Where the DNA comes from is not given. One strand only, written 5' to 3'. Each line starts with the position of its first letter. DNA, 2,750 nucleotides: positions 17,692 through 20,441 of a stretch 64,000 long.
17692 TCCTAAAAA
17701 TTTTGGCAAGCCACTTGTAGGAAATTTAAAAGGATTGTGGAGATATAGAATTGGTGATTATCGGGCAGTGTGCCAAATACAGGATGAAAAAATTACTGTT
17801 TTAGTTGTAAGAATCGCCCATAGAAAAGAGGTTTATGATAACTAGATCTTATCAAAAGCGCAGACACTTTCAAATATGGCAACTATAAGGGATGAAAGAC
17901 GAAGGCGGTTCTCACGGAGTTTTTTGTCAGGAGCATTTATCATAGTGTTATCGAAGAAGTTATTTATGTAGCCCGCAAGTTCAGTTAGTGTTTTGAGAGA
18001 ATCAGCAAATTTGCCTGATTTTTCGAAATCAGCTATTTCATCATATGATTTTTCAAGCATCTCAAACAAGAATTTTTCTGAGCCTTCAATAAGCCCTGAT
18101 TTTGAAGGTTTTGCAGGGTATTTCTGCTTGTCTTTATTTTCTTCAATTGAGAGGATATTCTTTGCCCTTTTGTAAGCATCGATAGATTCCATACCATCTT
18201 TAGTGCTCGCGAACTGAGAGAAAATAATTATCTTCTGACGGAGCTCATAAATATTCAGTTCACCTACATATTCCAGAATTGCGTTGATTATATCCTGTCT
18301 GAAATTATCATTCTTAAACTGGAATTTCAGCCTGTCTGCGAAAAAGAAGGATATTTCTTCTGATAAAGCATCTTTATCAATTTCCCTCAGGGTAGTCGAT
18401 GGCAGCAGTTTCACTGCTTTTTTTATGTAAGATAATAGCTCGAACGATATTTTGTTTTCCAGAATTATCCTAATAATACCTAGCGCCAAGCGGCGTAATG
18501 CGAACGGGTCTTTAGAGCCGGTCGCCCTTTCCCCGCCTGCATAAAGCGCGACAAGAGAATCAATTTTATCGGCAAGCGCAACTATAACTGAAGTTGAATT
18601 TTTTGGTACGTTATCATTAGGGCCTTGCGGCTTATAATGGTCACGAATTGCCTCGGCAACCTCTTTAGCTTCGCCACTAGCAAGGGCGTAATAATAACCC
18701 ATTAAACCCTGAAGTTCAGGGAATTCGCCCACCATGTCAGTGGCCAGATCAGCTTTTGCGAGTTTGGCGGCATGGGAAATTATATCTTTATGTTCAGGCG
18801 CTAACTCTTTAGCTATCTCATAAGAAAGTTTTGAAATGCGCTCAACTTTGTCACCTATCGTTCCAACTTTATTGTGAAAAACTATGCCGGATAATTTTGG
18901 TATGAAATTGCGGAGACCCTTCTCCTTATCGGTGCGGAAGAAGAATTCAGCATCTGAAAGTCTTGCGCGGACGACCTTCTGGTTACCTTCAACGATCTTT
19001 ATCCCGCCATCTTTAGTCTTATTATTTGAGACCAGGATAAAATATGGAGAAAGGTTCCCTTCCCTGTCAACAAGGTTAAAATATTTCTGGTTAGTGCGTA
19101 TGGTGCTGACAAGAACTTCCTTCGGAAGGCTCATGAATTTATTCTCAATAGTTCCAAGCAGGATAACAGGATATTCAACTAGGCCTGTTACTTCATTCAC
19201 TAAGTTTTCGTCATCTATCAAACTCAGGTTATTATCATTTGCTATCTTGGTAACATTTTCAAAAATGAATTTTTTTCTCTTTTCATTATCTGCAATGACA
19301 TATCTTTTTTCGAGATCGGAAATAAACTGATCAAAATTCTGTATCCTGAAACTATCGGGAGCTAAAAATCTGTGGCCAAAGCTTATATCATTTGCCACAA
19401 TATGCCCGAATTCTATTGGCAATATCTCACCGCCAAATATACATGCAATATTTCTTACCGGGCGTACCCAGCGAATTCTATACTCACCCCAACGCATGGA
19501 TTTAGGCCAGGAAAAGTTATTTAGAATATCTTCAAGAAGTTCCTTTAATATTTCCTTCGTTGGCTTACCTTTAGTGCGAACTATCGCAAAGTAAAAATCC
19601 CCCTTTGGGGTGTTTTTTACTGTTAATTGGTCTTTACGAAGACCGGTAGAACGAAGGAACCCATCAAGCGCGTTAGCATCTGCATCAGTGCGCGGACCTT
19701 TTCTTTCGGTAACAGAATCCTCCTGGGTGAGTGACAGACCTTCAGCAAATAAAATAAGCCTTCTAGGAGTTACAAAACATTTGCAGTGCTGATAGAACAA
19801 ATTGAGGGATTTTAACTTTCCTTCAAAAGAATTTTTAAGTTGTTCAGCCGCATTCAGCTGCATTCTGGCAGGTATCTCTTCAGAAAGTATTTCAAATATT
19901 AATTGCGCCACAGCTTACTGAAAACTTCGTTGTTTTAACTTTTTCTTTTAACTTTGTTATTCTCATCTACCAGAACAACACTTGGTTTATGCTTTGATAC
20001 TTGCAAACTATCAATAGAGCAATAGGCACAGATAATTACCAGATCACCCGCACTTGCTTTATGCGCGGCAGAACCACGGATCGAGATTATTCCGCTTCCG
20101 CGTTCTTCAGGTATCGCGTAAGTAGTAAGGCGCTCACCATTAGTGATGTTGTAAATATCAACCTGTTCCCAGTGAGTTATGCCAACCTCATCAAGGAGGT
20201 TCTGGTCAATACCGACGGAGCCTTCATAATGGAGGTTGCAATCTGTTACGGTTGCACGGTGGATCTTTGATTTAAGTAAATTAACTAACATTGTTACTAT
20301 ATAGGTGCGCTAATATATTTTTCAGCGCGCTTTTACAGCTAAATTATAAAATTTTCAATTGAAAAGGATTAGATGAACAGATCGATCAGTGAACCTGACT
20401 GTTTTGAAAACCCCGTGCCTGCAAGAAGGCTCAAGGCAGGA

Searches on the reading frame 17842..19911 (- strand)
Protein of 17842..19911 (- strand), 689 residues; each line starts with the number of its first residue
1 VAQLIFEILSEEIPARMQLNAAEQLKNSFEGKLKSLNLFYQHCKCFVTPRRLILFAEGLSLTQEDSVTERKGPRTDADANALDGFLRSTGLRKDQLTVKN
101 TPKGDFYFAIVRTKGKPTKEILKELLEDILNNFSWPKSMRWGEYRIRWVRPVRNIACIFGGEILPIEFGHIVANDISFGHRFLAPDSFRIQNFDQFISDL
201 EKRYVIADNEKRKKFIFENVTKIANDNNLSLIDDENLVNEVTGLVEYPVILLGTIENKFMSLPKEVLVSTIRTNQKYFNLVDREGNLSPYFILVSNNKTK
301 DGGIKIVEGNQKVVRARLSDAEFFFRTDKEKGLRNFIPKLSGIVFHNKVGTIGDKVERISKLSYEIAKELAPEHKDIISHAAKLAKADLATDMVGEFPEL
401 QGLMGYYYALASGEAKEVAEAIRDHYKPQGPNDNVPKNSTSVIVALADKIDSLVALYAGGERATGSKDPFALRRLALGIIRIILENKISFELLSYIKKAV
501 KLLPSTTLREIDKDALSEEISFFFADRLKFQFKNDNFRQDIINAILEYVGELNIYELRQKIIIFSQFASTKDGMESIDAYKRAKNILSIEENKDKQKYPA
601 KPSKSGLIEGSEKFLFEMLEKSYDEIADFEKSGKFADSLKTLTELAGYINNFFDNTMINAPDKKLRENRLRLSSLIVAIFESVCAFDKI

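Call 21: search_protein_families(library=pfam, proteins=[window:17842-19911:-], max_evalue=0.00001)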
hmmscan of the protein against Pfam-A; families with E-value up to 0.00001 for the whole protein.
window:17842-19911:- (689 aa): 2 families
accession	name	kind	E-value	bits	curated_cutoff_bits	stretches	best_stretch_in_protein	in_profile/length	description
PF02092.22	tRNA_synt_2f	-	7.1e-190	632.9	29.2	1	4-546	1-535/536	Glycyl-tRNA synthetase beta subunit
PF05746.21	DALR_1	-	1.2e-10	41.9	22.3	1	579-680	4-102/117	DALR anticodon binding domain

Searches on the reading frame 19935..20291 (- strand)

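Call 21: search_protein_families(library=pfam, proteins=[window:19935-20291:-], max_evalue=0.00001)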
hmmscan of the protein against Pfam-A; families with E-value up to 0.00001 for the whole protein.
window:19935-20291:- (118 aa): 1 family
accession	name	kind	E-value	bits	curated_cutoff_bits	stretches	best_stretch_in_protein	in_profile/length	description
PF02261.22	Asp_decarbox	-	2.1e-46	156.9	25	1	1-114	1-114/115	Aspartate decarboxylase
